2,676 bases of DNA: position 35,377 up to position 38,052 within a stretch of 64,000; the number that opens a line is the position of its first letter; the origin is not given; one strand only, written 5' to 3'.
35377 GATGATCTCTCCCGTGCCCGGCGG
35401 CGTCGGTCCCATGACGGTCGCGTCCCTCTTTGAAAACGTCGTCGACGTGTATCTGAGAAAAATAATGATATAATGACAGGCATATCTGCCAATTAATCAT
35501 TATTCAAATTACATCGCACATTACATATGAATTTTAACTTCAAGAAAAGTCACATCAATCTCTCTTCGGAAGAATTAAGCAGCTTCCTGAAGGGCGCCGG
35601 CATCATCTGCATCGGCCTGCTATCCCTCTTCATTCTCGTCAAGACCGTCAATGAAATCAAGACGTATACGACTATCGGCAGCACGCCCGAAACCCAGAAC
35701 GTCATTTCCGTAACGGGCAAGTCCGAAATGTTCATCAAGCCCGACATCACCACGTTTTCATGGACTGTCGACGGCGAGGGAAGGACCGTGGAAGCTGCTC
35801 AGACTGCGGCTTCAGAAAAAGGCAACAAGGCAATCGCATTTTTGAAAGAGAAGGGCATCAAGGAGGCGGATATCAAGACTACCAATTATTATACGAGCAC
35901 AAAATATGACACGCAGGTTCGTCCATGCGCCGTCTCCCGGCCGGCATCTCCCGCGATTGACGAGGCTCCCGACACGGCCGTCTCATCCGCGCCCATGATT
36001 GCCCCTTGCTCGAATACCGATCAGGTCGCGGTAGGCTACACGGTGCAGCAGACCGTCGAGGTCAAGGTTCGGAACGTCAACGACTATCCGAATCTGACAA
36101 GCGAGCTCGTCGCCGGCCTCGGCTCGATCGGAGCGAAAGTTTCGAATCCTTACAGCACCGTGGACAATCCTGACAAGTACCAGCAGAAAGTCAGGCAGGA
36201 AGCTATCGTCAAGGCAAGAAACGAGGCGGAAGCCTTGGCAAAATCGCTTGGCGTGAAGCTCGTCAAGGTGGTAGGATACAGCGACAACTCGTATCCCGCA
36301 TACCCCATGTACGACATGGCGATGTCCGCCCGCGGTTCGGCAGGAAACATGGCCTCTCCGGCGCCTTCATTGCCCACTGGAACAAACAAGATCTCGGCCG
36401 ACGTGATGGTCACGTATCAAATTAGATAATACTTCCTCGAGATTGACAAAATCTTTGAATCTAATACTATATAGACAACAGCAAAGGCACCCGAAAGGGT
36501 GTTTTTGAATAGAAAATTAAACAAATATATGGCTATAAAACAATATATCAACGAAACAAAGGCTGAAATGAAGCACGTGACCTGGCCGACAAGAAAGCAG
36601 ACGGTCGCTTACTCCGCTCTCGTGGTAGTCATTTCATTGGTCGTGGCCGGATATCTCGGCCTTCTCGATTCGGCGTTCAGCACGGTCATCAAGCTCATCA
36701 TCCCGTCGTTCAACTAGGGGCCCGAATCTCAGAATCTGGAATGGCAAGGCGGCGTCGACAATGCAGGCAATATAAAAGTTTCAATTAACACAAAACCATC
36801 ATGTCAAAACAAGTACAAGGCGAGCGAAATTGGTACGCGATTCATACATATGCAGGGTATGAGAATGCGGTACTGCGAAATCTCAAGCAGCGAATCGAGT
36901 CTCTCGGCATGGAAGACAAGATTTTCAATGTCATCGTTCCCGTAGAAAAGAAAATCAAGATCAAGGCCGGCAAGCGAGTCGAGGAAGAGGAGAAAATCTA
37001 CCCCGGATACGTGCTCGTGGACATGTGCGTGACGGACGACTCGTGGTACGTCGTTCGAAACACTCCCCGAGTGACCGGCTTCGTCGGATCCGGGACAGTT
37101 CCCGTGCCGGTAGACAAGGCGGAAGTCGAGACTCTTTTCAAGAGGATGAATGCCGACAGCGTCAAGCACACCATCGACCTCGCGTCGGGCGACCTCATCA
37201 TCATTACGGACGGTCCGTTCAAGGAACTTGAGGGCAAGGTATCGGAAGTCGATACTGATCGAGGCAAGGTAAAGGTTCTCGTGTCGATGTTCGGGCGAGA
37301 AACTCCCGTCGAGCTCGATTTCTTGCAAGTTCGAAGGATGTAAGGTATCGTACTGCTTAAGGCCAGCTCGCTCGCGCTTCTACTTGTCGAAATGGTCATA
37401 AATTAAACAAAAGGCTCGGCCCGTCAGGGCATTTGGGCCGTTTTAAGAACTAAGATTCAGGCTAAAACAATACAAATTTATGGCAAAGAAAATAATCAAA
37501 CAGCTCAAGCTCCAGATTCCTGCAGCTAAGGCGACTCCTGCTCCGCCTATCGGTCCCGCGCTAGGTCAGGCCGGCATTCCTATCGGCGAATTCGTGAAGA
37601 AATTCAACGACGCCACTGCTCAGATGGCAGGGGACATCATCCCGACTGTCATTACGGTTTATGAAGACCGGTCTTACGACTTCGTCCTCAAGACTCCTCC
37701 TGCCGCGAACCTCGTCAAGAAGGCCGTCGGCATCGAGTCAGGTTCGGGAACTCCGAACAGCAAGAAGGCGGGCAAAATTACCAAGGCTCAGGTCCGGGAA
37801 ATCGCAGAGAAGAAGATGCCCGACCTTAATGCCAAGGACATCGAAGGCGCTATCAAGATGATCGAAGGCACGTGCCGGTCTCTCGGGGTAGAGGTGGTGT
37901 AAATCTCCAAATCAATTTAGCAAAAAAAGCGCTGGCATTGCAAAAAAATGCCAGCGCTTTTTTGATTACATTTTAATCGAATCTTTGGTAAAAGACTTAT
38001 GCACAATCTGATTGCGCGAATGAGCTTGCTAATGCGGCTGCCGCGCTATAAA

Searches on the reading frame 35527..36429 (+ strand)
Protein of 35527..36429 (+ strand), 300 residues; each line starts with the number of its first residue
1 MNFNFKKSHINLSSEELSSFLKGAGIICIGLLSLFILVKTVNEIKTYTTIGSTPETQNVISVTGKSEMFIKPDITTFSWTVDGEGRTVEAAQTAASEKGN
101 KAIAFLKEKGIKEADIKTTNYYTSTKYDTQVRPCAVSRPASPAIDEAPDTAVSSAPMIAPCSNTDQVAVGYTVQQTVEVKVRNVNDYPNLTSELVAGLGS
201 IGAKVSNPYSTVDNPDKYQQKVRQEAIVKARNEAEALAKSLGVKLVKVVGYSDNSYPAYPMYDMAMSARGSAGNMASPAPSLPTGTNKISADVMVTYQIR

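Call 66: search_protein_families(library=pfam, proteins=[window:35527-36429:+], max_evalue=0.001)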
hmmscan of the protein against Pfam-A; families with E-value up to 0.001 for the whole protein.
window:35527-36429:+ (300 aa): 1 family
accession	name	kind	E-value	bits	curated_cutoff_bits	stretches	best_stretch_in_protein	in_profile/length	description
PF04402.19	SIMPL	-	2.7e-39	136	25.2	1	60-297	1-205/205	Protein of unknown function (DUF541)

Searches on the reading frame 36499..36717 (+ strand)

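Call 74: search_protein_families(library=pfam, proteins=[window:36499-36717:+], max_evalue=0.001)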
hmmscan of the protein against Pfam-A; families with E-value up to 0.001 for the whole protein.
window:36499-36717:+ (72 aa): 1 family
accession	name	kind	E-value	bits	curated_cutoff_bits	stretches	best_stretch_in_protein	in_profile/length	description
PF00584.25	SecE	-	1.7e-19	69.9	22.7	1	14-68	1-55/55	SecE/Sec61-gamma subunits of protein translocation complex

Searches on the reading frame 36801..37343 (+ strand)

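Call 74: search_protein_families(library=pfam, proteins=[window:36801-37343:+], max_evalue=0.001)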
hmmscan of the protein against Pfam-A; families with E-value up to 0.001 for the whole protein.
window:36801-37343:+ (180 aa): 2 families
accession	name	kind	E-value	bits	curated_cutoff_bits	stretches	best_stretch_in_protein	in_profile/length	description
PF02357.24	NusG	-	3.6e-27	95.2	22.2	1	10-112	2-92/93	Transcription termination factor nusG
PF00467.35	KOW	-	2.9e-06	27.3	22.3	1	130-159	2-29/32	KOW motif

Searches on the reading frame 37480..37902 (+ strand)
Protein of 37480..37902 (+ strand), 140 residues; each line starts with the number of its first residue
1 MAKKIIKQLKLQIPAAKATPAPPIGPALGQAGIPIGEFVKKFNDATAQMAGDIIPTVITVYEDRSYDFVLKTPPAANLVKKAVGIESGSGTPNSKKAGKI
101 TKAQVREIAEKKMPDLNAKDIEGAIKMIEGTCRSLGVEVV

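Call 74: search_protein_families(library=pfam, proteins=[window:37480-37902:+], max_evalue=0.001)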
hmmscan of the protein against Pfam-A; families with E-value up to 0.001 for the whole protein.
window:37480-37902:+ (140 aa): 2 families
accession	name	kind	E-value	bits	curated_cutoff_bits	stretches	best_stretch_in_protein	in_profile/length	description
PF00298.24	Ribosomal_L11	-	4.5e-29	101.1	21.4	1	71-139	1-69/69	Ribosomal protein L11, RNA binding domain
PF03946.19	Ribosomal_L11_N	-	5e-26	90.7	32.9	1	9-66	1-58/58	Ribosomal protein L11, N-terminal domain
